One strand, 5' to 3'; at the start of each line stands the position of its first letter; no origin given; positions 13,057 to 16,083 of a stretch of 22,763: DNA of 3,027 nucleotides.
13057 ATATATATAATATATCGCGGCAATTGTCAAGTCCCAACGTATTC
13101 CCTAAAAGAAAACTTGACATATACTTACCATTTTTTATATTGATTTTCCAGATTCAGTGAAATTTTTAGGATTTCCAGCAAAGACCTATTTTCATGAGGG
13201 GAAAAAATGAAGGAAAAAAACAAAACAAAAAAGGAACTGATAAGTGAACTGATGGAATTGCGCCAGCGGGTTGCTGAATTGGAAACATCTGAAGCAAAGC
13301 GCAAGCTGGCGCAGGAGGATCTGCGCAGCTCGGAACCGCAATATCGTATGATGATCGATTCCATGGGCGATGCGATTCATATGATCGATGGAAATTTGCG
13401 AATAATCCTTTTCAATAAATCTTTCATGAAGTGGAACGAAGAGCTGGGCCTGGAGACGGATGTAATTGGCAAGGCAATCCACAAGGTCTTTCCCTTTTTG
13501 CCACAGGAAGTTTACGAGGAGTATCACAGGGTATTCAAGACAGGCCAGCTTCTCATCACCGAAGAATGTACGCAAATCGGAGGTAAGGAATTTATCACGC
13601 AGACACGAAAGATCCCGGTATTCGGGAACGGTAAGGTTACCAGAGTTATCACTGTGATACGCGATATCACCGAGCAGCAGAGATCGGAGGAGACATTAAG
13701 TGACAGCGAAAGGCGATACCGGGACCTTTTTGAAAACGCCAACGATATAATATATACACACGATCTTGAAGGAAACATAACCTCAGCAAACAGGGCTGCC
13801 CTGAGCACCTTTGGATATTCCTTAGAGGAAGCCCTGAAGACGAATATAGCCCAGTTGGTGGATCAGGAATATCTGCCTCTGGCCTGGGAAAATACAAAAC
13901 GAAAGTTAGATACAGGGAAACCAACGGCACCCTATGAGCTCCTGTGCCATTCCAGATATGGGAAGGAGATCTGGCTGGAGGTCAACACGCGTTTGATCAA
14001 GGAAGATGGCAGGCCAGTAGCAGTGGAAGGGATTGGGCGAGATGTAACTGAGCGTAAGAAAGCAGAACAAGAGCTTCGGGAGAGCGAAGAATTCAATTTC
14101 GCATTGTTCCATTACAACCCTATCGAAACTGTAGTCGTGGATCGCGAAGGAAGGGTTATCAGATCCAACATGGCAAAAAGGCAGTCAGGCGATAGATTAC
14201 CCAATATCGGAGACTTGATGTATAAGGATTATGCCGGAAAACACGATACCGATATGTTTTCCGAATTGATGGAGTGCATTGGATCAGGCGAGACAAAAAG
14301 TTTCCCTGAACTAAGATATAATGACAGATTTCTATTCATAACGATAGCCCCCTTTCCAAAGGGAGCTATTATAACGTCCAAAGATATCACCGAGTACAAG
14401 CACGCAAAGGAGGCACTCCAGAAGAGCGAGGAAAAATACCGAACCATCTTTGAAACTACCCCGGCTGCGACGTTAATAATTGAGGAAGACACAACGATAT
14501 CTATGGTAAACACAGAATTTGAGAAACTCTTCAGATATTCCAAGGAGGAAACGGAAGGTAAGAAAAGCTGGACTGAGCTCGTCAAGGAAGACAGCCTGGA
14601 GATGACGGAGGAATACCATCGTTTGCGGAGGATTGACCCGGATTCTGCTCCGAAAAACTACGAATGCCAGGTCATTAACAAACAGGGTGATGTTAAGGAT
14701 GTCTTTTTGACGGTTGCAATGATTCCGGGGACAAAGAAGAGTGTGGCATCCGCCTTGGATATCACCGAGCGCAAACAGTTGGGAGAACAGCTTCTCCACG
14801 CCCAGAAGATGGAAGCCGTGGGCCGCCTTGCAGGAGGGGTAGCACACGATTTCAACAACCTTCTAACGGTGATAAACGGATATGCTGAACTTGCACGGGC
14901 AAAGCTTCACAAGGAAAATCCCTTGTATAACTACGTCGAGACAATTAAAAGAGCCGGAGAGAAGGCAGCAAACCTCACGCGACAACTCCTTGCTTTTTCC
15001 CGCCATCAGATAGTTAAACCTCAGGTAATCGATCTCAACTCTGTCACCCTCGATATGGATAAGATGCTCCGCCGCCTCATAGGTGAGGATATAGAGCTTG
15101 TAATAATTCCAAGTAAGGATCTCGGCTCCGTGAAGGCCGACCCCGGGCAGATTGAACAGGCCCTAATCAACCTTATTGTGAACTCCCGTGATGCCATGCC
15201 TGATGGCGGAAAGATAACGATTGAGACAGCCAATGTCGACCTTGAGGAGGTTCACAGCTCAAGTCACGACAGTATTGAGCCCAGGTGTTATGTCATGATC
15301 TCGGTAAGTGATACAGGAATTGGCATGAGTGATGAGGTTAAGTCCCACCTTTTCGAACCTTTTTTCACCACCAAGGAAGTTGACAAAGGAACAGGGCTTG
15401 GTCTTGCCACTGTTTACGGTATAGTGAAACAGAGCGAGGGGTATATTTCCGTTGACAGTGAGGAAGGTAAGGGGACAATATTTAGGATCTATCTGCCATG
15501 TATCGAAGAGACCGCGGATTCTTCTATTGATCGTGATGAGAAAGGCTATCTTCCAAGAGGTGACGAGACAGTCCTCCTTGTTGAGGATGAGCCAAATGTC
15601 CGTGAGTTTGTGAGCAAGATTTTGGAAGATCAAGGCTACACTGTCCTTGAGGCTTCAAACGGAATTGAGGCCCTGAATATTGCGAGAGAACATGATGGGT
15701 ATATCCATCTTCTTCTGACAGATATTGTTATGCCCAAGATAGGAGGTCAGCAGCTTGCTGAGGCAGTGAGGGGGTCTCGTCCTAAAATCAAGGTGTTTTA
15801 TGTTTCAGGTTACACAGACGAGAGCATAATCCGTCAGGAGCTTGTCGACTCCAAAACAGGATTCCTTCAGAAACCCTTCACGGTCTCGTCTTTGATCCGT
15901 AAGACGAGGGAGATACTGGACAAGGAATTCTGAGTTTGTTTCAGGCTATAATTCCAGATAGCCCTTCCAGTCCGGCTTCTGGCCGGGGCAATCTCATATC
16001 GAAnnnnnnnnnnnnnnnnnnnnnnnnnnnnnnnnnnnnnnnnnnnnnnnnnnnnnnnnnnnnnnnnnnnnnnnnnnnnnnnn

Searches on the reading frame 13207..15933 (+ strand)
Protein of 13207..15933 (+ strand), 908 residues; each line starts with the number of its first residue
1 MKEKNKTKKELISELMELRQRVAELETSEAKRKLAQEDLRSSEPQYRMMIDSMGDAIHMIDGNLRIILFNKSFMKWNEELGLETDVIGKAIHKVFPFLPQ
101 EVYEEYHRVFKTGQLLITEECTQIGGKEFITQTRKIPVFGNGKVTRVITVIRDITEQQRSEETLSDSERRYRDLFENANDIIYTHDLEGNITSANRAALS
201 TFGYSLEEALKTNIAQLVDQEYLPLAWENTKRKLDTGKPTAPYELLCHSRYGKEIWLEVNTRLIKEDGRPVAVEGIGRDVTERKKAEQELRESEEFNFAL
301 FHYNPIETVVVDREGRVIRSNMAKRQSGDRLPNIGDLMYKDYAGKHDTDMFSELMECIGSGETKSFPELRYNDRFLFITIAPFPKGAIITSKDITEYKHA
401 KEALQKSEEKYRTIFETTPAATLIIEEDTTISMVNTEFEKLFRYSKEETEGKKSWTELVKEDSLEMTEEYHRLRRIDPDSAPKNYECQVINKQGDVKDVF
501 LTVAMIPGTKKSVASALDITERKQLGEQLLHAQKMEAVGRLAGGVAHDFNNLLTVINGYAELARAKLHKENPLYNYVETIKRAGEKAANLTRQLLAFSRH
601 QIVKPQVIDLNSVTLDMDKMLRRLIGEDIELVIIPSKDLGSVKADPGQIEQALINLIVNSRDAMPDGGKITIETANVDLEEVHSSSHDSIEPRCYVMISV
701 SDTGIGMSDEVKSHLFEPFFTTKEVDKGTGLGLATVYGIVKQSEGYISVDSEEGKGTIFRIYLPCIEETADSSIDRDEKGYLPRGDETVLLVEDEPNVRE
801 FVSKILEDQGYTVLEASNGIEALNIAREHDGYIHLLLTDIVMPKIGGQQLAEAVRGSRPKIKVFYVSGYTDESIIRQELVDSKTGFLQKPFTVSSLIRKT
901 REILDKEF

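Call 20: search_protein_families(library=pfam, proteins=[window:13207-15933:+], max_evalue=0.01)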
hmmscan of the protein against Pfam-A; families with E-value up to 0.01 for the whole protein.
window:13207-15933:+ (908 aa): 11 families
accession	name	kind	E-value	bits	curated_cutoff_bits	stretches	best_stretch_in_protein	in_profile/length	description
PF08448.16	PAS_4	-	2.3e-32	111.9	23.1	3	51-159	2-110/110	PAS fold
PF13426.13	PAS_9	-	6e-29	100.8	27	3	180-282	2-103/103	PAS domain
PF00989.32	PAS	-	1.1e-23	83.9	22.6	3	409-475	1-67/113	PAS fold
PF13188.13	PAS_8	-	5.1e-22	77.4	21.8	2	169-221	1-54/65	PAS domain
PF02518.31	HATPase_c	-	4e-21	76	26.4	1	645-764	2-108/111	Histidine kinase-, DNA gyrase B-, and HSP90-like ATPase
PF00072.30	Response_reg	-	5.2e-20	72.1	30.2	1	789-899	1-109/111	Response regulator receiver domain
PF08447.18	PAS_3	-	3.1e-13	50.2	25.6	1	192-276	2-88/89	PAS fold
PF00512.31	HisKA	-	7.8e-10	39.1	26.9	1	539-600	3-63/66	His Kinase A (phospho-acceptor) domain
PF12860.13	PAS_7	-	2e-07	31.6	27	0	345-401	57-114/115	PAS fold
PF24820.1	Diguanyl_cycl_sensor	-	0.0016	18.8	28.1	0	420-510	7-100/109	Diguanylate cyclase-like sensor domain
PF25026.1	Asd-4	-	0.0045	17.5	29.1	1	10-53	21-62/80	Asd-4-like domain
